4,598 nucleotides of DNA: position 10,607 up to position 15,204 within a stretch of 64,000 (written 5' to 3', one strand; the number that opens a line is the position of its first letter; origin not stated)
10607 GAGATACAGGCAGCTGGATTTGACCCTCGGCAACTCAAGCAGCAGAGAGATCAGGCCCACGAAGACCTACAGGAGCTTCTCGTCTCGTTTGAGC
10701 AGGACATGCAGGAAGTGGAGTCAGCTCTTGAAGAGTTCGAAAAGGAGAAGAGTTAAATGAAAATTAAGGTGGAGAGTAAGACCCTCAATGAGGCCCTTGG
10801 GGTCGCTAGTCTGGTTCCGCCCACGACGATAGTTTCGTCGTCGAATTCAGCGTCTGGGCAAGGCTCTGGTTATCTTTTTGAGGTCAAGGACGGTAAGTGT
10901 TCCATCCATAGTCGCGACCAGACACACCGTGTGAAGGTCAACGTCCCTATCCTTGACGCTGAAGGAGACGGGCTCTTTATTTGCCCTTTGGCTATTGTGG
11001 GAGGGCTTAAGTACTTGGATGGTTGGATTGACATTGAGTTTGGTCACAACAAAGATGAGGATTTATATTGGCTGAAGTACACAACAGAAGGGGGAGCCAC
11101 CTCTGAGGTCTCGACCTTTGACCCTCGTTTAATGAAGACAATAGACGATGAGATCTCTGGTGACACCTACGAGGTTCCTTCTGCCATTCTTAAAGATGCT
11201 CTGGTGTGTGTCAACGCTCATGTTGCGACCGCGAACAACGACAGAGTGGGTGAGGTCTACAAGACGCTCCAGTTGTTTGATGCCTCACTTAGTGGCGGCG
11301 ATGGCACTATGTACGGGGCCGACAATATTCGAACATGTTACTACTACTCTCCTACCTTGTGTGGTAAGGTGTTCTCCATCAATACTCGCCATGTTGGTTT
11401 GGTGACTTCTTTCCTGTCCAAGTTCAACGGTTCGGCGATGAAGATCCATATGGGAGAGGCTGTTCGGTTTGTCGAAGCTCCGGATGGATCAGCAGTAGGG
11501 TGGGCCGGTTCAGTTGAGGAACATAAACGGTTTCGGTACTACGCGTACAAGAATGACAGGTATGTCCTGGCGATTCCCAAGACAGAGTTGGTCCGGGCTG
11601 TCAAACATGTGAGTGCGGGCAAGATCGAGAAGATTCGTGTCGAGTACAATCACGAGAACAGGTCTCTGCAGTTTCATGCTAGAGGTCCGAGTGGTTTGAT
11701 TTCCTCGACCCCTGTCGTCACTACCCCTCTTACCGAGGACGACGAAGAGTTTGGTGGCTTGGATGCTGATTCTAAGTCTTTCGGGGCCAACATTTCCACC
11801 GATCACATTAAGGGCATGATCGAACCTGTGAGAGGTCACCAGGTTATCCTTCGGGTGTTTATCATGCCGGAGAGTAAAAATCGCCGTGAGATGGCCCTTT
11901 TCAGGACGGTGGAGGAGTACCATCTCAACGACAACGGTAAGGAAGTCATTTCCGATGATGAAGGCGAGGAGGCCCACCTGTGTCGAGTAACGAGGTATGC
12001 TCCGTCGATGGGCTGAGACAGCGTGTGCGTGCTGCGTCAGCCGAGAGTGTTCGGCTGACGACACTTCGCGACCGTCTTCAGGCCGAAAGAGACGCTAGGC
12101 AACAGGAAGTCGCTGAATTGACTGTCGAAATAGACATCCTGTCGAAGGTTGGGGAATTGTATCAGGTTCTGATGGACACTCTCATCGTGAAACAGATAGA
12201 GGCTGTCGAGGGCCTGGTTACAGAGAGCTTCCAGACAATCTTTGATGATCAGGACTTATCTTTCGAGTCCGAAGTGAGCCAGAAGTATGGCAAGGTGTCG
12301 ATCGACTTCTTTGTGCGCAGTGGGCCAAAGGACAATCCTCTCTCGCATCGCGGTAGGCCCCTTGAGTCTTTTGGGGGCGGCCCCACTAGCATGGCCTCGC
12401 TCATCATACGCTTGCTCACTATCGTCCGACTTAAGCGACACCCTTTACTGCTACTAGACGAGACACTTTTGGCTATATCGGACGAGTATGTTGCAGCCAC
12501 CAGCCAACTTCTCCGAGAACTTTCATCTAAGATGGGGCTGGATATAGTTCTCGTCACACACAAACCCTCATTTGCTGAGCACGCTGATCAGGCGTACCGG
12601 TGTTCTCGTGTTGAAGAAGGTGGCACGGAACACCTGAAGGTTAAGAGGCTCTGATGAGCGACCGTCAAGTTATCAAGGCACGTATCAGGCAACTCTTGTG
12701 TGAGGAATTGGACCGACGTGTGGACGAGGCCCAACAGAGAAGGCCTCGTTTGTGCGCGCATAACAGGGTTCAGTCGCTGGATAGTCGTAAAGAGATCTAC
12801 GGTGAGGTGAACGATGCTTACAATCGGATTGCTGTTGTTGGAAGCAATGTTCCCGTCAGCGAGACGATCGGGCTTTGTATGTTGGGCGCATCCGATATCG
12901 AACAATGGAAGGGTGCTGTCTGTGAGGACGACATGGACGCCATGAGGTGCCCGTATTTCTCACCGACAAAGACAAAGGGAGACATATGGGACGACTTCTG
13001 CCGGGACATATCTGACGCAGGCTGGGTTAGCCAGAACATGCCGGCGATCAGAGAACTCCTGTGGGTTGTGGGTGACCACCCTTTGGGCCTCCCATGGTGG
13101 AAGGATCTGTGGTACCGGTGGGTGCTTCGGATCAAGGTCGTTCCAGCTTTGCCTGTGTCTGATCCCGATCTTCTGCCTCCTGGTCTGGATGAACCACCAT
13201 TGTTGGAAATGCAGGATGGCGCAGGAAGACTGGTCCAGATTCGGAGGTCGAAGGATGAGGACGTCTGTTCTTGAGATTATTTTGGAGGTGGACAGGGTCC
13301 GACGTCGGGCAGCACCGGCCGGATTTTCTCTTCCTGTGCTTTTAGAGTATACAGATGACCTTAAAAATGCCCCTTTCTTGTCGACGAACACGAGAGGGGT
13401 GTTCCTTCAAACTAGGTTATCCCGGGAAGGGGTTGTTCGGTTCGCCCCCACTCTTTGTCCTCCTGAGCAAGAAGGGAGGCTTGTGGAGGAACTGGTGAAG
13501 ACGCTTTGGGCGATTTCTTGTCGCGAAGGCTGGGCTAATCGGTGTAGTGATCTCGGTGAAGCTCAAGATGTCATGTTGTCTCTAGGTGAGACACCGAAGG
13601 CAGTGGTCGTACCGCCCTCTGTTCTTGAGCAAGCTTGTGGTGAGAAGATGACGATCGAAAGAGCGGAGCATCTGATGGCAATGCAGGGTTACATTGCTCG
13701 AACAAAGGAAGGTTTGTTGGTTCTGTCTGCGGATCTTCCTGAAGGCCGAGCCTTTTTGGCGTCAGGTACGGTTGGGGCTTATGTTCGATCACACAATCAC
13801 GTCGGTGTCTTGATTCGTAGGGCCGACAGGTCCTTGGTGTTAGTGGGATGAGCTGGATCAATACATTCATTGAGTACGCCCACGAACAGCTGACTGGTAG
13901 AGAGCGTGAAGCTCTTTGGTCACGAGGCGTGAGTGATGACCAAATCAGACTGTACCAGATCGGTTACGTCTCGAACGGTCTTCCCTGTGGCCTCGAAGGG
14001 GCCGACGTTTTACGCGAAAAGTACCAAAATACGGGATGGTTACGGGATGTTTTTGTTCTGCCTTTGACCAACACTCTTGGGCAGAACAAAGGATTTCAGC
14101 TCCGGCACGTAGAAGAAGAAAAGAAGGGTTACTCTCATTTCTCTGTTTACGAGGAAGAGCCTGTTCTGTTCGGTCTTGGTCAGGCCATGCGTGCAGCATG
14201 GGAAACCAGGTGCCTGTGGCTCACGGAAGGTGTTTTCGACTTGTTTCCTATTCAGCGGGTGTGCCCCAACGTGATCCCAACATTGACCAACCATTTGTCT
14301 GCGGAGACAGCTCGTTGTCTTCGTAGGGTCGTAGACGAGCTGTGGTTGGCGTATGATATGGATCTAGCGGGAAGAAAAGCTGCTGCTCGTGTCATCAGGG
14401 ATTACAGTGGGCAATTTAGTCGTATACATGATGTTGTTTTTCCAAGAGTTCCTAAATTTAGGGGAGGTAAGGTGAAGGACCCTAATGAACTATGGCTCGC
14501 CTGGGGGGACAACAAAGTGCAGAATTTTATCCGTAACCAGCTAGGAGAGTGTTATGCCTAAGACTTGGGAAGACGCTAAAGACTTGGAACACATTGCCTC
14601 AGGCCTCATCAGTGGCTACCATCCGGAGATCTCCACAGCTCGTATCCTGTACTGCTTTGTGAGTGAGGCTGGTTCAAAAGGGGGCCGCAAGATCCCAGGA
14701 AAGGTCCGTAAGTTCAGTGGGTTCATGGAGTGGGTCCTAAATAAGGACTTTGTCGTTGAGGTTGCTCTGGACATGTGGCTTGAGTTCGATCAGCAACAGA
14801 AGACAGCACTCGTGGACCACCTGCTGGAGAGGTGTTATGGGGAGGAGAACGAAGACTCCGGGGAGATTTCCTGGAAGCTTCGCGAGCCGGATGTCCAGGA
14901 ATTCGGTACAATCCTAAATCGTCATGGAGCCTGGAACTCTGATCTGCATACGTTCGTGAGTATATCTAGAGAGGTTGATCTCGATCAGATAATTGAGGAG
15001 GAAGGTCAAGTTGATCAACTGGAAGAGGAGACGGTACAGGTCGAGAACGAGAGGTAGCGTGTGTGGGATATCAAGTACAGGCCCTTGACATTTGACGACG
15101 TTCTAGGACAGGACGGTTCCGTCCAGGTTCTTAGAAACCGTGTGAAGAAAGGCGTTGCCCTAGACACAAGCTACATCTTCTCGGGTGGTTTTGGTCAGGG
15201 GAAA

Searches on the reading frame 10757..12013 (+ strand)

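Call 58: search_protein_families(library=pfam, proteins=[window:10757-12013:+], max_evalue=0.01)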
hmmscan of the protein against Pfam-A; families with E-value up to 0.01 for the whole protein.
window:10757-12013:+ (419 aa): 0 families

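Call 60: search_protein_families(library=phrogs, proteins=[window:10757-12013:+], max_evalue=0.001)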
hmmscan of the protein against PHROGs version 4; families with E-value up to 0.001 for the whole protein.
window:10757-12013:+ (419 aa): 1 family
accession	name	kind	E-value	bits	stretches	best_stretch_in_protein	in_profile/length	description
phrog_947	-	DNA, RNA and nucleotide metabolism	5e-05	23.4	1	1-196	3-180/368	DNA polymerase processivity factor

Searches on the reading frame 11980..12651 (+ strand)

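Call 58: search_protein_families(library=pfam, proteins=[window:11980-12651:+], max_evalue=0.01)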
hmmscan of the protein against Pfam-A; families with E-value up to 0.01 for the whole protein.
window:11980-12651:+ (224 aa): 2 families
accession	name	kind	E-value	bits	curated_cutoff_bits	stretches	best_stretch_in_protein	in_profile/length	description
PF02463.25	SMC_N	-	6.9e-07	29.4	40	1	37-214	116-217/220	RecF/RecN/SMC N terminal domain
PF11932.13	DUF3450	-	0.0033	17.2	32.6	1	11-78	48-115/241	Protein of unknown function (DUF3450)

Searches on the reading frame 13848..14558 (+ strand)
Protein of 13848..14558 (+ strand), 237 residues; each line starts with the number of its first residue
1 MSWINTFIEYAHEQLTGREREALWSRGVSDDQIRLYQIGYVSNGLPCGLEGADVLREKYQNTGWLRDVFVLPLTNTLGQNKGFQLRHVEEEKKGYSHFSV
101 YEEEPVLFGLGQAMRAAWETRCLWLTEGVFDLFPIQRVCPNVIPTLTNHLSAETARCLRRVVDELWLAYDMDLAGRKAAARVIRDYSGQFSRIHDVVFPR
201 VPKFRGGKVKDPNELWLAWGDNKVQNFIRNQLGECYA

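Call 4: search_protein_families(library=pfam, proteins=[window:13848-14558:+], max_evalue=1)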
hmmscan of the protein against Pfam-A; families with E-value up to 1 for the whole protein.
window:13848-14558:+ (237 aa): 4 families
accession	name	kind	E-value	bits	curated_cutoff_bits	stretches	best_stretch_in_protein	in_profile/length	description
PF13155.12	Toprim_2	-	6.3e-08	33.3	22.1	1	124-215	1-87/88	Toprim-like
PF13662.12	Toprim_4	-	0.00075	20.1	25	1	123-186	3-74/85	Toprim domain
PF01751.28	Toprim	-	0.0017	18.9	23.1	1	123-183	2-77/96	Toprim domain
PF08275.17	DNAG_N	-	0.044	14.3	26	1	19-44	14-39/128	DNA primase catalytic core, N-terminal domain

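Call 60: search_protein_families(library=phrogs, proteins=[window:13848-14558:+], max_evalue=0.001)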
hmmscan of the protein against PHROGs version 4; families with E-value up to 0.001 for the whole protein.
window:13848-14558:+ (237 aa): 4 families
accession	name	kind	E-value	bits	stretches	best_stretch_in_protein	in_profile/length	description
phrog_47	-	DNA, RNA and nucleotide metabolism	2.4e-21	77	1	20-222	151-324/947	DNA primase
phrog_6444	-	DNA, RNA and nucleotide metabolism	1.3e-14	54.9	1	18-230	138-365/577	DNA primase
phrog_239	-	DNA, RNA and nucleotide metabolism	5.2e-08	33.3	1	56-224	135-304/801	DNA primase/helicase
phrog_849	-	DNA, RNA and nucleotide metabolism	6.2e-05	23.1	1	8-230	134-342/435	DNA primase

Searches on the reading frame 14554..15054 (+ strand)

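Call 4: search_protein_families(library=pfam, proteins=[window:14554-15054:+], max_evalue=1)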
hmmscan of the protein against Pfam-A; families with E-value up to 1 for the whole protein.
window:14554-15054:+ (167 aa): 2 families
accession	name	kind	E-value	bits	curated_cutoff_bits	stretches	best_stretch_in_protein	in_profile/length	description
PF18894.6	PhageMetallopep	-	1e-23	84.3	23.7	1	4-130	2-129/134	Putative phage metallopeptidase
PF10685.14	KGG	-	0.09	13.6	20.4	1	35-45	9-19/22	Stress-induced bacterial acidophilic repeat motif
